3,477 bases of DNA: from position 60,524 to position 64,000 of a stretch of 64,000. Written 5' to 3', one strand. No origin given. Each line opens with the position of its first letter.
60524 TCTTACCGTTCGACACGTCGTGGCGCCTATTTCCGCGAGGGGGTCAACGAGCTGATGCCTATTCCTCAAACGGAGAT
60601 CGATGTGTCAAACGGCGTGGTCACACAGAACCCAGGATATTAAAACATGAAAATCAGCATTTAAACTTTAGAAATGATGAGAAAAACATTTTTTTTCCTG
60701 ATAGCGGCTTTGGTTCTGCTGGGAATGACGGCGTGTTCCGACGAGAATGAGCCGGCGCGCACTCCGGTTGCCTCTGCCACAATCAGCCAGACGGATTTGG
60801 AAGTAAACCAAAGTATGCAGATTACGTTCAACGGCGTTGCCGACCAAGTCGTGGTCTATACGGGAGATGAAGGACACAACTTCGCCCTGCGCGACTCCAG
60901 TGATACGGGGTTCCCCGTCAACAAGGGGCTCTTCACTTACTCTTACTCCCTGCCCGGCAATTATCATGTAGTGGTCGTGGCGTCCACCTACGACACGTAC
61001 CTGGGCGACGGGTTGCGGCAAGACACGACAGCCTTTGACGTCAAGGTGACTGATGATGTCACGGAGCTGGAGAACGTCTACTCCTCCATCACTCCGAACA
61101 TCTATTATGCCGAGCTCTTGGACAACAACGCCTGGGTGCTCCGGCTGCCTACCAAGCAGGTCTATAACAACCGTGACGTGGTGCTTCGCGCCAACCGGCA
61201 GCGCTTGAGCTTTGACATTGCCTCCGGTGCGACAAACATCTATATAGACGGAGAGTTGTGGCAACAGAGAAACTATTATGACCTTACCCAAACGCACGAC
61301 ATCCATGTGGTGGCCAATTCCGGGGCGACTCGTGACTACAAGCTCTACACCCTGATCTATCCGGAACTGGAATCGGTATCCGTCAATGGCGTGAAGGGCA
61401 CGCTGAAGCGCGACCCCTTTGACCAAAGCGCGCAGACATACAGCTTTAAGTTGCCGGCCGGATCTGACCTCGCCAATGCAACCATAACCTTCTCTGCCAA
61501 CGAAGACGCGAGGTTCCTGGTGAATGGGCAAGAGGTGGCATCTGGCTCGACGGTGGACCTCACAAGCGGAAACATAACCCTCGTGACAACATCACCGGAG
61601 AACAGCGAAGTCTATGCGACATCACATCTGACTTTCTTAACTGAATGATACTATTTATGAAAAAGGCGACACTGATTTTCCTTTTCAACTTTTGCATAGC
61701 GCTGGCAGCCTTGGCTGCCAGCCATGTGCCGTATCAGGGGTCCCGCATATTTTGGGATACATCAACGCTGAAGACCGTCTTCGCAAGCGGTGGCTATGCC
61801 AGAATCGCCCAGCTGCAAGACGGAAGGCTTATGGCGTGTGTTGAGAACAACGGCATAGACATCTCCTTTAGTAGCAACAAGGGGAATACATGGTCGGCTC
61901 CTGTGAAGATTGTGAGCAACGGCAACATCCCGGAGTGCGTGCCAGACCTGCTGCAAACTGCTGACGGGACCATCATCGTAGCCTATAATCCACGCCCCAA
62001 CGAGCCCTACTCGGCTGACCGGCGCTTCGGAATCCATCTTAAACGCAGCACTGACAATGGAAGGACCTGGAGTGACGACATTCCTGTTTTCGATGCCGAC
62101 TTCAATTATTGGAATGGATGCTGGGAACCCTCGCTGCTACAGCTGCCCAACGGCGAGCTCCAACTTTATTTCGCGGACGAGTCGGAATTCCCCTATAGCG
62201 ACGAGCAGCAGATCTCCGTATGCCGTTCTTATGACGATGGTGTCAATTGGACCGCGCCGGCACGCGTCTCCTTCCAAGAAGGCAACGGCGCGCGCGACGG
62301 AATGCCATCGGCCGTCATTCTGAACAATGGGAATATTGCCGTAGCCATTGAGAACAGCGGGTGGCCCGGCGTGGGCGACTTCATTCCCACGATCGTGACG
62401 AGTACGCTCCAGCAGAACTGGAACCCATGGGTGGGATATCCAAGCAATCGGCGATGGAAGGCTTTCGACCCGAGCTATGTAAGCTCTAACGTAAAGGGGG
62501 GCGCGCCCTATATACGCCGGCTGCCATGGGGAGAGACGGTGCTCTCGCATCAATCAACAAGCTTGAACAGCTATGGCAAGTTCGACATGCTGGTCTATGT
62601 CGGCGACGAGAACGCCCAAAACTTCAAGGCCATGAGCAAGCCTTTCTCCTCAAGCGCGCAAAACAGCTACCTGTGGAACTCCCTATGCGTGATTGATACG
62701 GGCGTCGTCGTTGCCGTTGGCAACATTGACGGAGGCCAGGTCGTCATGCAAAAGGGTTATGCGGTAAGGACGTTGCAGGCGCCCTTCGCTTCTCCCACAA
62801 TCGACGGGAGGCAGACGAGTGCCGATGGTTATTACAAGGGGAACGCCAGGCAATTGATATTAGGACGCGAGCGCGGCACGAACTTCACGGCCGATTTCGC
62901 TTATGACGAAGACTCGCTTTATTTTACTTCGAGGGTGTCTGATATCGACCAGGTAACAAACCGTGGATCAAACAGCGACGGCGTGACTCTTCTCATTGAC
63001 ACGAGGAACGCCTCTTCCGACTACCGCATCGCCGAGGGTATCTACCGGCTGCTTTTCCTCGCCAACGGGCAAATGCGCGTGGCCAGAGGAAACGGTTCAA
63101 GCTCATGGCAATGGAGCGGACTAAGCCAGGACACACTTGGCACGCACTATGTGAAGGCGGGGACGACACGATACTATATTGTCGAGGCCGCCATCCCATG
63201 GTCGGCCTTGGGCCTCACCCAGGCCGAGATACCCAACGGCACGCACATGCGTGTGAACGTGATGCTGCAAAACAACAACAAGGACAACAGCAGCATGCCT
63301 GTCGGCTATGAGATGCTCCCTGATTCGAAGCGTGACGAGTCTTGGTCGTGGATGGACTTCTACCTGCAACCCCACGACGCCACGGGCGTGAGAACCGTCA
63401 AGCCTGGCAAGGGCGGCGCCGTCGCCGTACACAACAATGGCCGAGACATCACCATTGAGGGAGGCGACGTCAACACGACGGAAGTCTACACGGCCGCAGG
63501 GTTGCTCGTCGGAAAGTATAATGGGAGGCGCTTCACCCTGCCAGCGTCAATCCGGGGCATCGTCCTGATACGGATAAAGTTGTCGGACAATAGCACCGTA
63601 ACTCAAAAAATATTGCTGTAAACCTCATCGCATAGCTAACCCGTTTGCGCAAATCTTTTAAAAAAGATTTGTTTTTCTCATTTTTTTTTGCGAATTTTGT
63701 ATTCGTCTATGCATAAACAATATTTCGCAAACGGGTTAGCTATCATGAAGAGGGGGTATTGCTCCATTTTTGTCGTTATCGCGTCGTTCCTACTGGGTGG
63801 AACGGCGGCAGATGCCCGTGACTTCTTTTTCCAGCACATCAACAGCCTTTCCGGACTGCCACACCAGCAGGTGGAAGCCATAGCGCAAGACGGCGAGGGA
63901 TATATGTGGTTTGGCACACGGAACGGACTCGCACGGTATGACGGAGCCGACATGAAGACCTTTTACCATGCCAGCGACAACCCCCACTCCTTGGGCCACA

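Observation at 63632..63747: Candidate invertible promoter or RNA switch controlling the PUL's hybrid two-component regulator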

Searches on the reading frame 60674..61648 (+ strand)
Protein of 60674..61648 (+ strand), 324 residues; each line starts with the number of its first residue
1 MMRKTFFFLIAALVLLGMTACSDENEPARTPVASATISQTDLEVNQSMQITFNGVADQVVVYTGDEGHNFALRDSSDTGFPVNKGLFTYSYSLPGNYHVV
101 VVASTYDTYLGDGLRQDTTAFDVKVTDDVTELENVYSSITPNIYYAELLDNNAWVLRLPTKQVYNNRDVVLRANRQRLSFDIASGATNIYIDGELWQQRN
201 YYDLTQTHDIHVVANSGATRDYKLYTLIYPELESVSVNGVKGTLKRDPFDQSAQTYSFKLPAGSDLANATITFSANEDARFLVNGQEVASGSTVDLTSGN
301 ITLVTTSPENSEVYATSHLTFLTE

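Call 9: search_protein_families(library=pfam, proteins=[window:60674-61648:+])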
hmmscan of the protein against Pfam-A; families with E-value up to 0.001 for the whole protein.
window:60674-61648:+ (324 aa): 1 family
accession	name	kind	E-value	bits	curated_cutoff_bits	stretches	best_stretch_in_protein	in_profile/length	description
PF16409.10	DUF5017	-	0.00045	20.2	28.8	0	28-74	7-53/187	Domain of unknown function (DUF5017)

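Call 76: find_encoding_contigs(protein=window:60674-61648:+, flank=10000, max_places=6)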
Protein window:60674-61648:+ (324 aa): 8 contigs read that carry it; 6 places shown.
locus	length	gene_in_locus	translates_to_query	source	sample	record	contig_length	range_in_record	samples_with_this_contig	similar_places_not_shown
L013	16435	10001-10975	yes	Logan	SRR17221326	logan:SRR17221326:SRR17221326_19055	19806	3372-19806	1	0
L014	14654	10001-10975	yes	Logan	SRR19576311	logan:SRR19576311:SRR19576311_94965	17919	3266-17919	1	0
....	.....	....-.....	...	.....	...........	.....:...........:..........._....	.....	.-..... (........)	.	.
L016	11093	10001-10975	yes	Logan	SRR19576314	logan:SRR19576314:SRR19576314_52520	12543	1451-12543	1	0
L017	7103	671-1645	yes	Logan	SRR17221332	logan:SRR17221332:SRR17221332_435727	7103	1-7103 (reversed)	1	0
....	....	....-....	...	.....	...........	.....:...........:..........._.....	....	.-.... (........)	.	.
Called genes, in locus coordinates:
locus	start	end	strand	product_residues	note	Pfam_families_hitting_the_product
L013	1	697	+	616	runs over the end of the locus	PF02837:Glyco_hydro_2_N, PF22666:Glyco_hydro_2_N2 (weak), PF00703:Glyco_hydro_2, PF02836:Glyco_hydro_2_C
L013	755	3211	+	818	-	PF04616:Glyco_hydro_43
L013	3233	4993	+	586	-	-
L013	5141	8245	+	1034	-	PF13620:CarboxypepD_reg, PF13715:CarbopepD_reg_2, PF07715:Plug, PF00593:TonB_dep_Rec_b-barrel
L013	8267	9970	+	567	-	PF14322:SusD-like_3, PF12771:SusD-like_2 (faint), PF07980:SusD_RagB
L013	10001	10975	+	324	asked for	-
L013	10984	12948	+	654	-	PF13088:BNR_2, PF06452:CBM9_1 (weak)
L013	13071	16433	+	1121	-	?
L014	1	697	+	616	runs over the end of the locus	PF02837:Glyco_hydro_2_N, PF22666:Glyco_hydro_2_N2 (weak), PF00703:Glyco_hydro_2, PF02836:Glyco_hydro_2_C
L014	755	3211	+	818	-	PF04616:Glyco_hydro_43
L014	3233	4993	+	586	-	-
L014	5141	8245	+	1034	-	PF13620:CarboxypepD_reg, PF13715:CarbopepD_reg_2, PF07715:Plug, PF00593:TonB_dep_Rec_b-barrel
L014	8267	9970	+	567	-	PF14322:SusD-like_3, PF12771:SusD-like_2 (faint), PF07980:SusD_RagB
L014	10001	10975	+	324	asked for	-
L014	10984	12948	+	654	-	PF13088:BNR_2, PF06452:CBM9_1 (weak)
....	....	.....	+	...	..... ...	-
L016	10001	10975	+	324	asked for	-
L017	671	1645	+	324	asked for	-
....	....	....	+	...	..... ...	-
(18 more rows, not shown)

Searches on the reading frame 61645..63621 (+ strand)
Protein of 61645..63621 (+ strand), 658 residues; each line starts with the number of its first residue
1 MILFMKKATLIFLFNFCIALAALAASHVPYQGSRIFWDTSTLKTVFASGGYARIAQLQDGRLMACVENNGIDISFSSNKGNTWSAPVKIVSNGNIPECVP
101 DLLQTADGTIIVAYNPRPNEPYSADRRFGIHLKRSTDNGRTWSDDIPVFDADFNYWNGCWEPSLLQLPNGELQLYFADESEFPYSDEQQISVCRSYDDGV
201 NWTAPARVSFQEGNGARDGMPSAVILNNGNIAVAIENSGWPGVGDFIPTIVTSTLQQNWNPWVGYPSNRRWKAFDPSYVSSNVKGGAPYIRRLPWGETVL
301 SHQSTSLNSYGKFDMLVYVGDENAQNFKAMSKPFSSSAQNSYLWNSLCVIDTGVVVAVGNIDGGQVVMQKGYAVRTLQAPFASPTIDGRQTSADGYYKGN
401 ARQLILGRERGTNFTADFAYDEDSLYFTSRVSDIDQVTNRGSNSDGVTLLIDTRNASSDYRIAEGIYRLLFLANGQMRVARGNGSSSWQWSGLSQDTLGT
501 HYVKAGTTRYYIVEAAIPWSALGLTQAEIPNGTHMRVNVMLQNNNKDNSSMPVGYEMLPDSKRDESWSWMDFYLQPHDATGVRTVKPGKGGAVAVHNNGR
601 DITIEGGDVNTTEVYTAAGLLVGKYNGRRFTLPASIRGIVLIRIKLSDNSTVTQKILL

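Call 9: search_protein_families(library=pfam, proteins=[window:61645-63621:+])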
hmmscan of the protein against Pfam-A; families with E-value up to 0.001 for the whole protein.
window:61645-63621:+ (658 aa): 2 families
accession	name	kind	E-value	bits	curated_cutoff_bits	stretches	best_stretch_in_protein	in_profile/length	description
PF13088.12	BNR_2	-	7.9e-14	52.1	31.4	1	75-220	86-216/277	BNR repeat-like domain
PF06452.16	CBM9_1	-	2.4e-07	31.3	23.4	1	411-549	30-156/185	Carbohydrate family 9 binding domain-like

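Call 13: find_encoding_contigs(protein=window:61645-63621:+, flank=6000, max_places=6)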
Protein window:61645-63621:+ (658 aa): no gene with exactly this product is on record in the collection.

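Call 15: find_related_loci(query=window:61645-63621:+, collection=metagenome_contigs, flank=5000)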
Query window:61645-63621:+ (658 aa) in metagenome_contigs; peptide patterns used: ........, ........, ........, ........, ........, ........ (x = any residue, [..] = any of these).
55 stretches matched a pattern; 1 encode a relative of the query (tblastn E <= 1e-3); 1 distinct loci.
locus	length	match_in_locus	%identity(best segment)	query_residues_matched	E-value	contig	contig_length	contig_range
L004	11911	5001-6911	59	1-658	0e+0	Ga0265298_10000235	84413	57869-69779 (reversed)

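Call 21: find_homologous_proteins(query=window:61645-63621:+, max_evalue=1e-30)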
Query window:61645-63621:+ (658 aa): 352 proteins with E <= 1e-30 among 8000 candidates; the best 120 are listed.
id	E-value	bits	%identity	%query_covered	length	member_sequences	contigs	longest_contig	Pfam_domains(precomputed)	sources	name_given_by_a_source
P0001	0.0e+0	1526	100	100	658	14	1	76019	PF06452.17,PF13088.13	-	-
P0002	0.0e+0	1139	75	99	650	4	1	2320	PF06452.17,PF13088.13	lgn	-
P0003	0.0e+0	1113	73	99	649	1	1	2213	PF06452.17,PF13088.13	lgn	-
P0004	0.0e+0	1017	68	99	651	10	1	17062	PF13088.13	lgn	-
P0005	1.6e-258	878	60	99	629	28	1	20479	PF06452.17,PF13088.13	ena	-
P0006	1.2e-224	766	56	99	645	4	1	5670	PF13088.13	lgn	-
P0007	4.3e-218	744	54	99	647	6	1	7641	PF13088.13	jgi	jgi:hypothetical protein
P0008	2.1e-216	739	55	98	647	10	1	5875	PF13088.13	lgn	-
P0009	4.0e-215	734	55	98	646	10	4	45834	PF13088.13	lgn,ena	-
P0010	1.1e-214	733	55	96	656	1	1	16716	PF06452.17,PF13088.13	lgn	-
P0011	1.1e-214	733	54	98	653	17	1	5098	PF13088.13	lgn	-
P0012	2.5e-210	719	52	100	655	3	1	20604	PF13088.13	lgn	-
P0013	7.3e-209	714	52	98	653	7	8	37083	PF21471.4,PF13088.13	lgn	-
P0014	1.7e-207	709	53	97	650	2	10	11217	PF13088.13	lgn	-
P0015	3.5e-206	705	53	97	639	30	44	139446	PF06452.17,PF13088.13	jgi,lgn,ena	-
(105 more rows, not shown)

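Call 23: find_encoding_contigs(protein=P0002, flank=5000, max_places=3)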
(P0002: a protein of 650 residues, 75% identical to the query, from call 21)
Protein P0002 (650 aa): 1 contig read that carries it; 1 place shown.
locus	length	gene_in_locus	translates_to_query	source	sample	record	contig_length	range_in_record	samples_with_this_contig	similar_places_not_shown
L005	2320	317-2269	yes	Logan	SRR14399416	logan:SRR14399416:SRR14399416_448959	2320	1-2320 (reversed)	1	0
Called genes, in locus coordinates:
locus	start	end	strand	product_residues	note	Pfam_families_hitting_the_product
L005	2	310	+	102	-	?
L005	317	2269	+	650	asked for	PF13088:BNR_2, PF06452:CBM9_1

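Call 24: find_encoding_contigs(protein=P0003, flank=5000, max_places=3)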
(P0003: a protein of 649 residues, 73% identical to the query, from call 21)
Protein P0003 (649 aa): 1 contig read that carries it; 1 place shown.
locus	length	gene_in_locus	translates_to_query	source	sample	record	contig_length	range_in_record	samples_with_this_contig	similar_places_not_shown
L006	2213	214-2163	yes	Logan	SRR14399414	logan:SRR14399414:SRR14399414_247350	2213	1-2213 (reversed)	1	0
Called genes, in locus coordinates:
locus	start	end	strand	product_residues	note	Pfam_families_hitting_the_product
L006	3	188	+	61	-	?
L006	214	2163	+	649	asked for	PF13088:BNR_2, PF06452:CBM9_1 (weak)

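Call 25: find_encoding_contigs(protein=P0004, flank=5000, max_places=3)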
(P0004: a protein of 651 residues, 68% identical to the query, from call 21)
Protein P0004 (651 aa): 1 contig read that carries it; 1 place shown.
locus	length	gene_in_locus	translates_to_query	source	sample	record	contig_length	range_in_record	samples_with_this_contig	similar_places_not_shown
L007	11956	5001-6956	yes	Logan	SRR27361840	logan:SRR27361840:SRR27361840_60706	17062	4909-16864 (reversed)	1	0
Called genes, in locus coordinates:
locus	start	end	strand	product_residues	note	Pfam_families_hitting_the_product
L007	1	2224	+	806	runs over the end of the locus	?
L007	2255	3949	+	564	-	PF14322:SusD-like_3, PF07980:SusD_RagB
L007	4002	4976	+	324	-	-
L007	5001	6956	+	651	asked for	PF13088:BNR_2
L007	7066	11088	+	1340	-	PF07494:Reg_prop (weak), PF07495:Y_Y_Y (weak), PF00512:HisKA, PF02518:HATPase_c, PF00072:Response_reg, PF12833:HTH_18, PF00165:HTH_AraC (weak)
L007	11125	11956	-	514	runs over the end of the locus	-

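Call 26: find_encoding_contigs(protein=P0001, flank=6000, max_places=4)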
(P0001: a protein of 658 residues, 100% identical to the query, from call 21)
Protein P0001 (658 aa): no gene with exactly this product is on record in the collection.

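Call 41: find_encoding_contigs(protein=P0005, flank=3000, max_places=2)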
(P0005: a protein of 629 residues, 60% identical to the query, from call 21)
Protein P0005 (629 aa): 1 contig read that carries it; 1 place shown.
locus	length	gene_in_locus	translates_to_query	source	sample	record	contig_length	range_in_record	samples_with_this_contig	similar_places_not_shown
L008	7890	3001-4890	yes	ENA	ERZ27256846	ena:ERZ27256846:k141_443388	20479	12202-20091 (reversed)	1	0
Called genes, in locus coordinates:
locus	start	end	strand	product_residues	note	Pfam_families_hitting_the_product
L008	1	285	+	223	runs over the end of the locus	?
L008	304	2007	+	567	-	PF14322:SusD-like_3, PF07980:SusD_RagB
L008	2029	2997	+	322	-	-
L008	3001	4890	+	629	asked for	PF13088:BNR_2, PF06452:CBM9_1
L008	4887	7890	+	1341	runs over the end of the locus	PF07494:Reg_prop (faint), PF08450:SGL (faint), PF07495:Y_Y_Y, PF00512:HisKA, PF02518:HATPase_c, PF00072:Response_reg, PF12833:HTH_18, PF00165:HTH_AraC (weak)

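Call 42: find_encoding_contigs(protein=P0009, flank=3000, max_places=2)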
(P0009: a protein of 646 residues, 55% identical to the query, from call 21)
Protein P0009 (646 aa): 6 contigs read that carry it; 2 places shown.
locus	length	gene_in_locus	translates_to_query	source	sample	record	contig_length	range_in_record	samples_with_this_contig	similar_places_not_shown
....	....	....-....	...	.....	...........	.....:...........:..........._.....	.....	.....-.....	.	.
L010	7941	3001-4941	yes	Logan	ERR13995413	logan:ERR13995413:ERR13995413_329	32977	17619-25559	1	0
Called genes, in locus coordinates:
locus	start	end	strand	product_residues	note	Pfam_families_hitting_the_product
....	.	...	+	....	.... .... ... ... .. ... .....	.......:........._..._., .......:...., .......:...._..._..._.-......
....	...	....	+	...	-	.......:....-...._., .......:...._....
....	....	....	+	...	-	-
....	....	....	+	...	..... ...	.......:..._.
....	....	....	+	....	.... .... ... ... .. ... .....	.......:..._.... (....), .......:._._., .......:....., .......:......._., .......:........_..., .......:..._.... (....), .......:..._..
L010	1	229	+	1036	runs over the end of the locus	PF13715:CarbopepD_reg_2, PF07715:Plug, PF00593:TonB_dep_Rec_b-barrel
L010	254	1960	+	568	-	PF14322:SusD-like_3, PF07980:SusD_RagB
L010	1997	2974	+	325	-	-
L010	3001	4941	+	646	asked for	PF13088:BNR_2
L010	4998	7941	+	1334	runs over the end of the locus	PF23748:Beta-prop_LRRK2 (faint), PF07494:Reg_prop (weak), PF07495:Y_Y_Y, PF00512:HisKA, PF02518:HATPase_c, PF00072:Response_reg, PF00165:HTH_AraC (weak), PF12833:HTH_18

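Call 43: find_encoding_contigs(protein=P0010, flank=3000, max_places=2)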
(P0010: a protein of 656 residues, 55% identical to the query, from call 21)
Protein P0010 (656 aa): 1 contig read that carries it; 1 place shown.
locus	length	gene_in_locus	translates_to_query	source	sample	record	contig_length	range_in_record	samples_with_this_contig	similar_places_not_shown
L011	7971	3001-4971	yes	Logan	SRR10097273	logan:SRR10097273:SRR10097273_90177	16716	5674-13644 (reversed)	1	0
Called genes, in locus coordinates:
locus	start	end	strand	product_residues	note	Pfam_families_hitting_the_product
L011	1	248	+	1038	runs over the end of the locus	PF13620:CarboxypepD_reg (weak), PF13715:CarbopepD_reg_2, PF07715:Plug, PF00593:TonB_dep_Rec_b-barrel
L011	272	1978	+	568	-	PF14322:SusD-like_3, PF07980:SusD_RagB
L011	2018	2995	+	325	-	-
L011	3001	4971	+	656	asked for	PF13088:BNR_2, PF06452:CBM9_1 (weak)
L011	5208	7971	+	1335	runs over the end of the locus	PF08450:SGL (faint), PF07494:Reg_prop (weak), PF07495:Y_Y_Y (weak), PF00512:HisKA, PF02518:HATPase_c, PF00072:Response_reg, PF00165:HTH_AraC (weak), PF12833:HTH_18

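Call 44: find_encoding_contigs(protein=P0012, flank=3000, max_places=2)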
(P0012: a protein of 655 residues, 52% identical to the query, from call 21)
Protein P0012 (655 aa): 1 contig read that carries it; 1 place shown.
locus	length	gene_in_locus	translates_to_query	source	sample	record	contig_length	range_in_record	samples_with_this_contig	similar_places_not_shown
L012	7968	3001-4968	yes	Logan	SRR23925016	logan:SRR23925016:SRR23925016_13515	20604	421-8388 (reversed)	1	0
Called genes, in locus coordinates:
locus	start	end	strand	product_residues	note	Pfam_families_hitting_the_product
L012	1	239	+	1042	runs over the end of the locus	PF13715:CarbopepD_reg_2, PF07715:Plug, PF00593:TonB_dep_Rec_b-barrel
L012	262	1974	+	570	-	PF14322:SusD-like_3, PF07980:SusD_RagB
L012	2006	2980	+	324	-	-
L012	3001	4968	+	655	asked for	PF13088:BNR_2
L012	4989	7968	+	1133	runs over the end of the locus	?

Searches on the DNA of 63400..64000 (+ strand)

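Call 34: search_rna_families(source=window, start=63400, end=64000, threshold=evalue, max_evalue=10)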
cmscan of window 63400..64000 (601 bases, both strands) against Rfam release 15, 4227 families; matches with E-value up to 10: 4.
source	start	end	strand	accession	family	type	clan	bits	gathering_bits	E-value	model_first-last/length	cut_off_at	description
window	63643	63767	+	RF02105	DLEU2_1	Gene; lncRNA;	-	24.5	52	4.9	1-121/121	no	Deleted in lymphocytic leukemia 2 conserved region 1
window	63627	63746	-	RF02550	RnaG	Gene; sRNA;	-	15.5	153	9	1-120/120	no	RnaG sRNA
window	63623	63753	+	RF04128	MIR8562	Gene; miRNA;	-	14.4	211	4.5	1-242/242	no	MIR8562 microRNA precursor family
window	63621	63765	+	RF02777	OppA_thermometer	Cis-reg; thermoregulator;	-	10.8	290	2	1-304/304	no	OppA 5' UTR thermometer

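Call 63: search_dna_similar(query=window:63622-63754:+, collection=plasmids, mode=distant, max_evalue=10, max_rows=10)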
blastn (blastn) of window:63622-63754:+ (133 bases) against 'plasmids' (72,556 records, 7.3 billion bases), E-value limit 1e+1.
Records with a match: 69; places in all: 70; records where one place covers at least 80% of the query: 0.
Best place of each record, by identity: >=99% 24; 95-99% 3; 90-95% 2; 80-90% 36; 60-80% 4.
By first word of the organism name: Borrelia 25; Staphylococcus 24; Borreliella 3; Lactococcus 3; Clostridium 2; Paulownia 2; Priestia 2; Lysinibacillus 1; Enterococcus 1; Bernardetia 1; and 5 more.
By predicted mobility (MOB-suite, as given by PLSDB): non-mobilizable 55; mobilizable 13; conjugative 1.
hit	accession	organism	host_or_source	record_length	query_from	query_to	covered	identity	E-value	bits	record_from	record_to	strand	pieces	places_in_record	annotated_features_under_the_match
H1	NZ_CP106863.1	Lysinibacillus capsici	water,water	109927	35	103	52%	71.2%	4e+0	37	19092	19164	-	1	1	none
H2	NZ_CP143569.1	Borreliella valaisiana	tick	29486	23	82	45%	75.4%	1e+0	39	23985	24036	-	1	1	DUF244 domain-containing protein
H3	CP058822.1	Borreliella bavariensis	Homo sapiens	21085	23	82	45%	73.3%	1e+0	39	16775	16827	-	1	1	record has no annotation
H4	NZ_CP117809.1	Borreliella bavariensis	Homo sapiens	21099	23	82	45%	73.3%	1e+0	39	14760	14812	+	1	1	none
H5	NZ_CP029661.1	Staphylococcus aureus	-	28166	12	56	34%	80.9%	4e+0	38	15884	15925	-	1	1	none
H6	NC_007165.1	Staphylococcus warneri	bovine mammary gland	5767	12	56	34%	80.9%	4e+0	38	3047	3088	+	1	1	none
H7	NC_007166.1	Staphylococcus warneri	bovine mammary gland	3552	12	56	34%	80.9%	4e+0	38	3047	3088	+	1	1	none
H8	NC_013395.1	Staphylococcus epidermidis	-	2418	12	56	34%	80.9%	4e+0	38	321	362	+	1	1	protein rep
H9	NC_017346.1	Staphylococcus aureus subsp. aureus ECT-R 2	-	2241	12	56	34%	80.9%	4e+0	38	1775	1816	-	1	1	protein rep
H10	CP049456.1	Staphylococcus aureus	Homo sapiens,blood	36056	12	56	34%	80.9%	4e+0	38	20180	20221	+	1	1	protein rep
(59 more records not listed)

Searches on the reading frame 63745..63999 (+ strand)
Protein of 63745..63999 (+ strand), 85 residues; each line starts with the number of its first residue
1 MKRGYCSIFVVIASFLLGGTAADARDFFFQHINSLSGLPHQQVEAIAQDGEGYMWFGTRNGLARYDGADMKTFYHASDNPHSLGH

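Call 9: search_protein_families(library=pfam, proteins=[window:63745-63999:+])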
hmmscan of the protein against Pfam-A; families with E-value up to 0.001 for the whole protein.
window:63745-63999:+ (85 aa): 1 family
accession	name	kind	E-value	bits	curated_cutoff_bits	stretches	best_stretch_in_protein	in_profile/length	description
PF07494.17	Reg_prop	-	1.5e-05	25.1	20.4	1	37-60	1-24/24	Two component regulator propeller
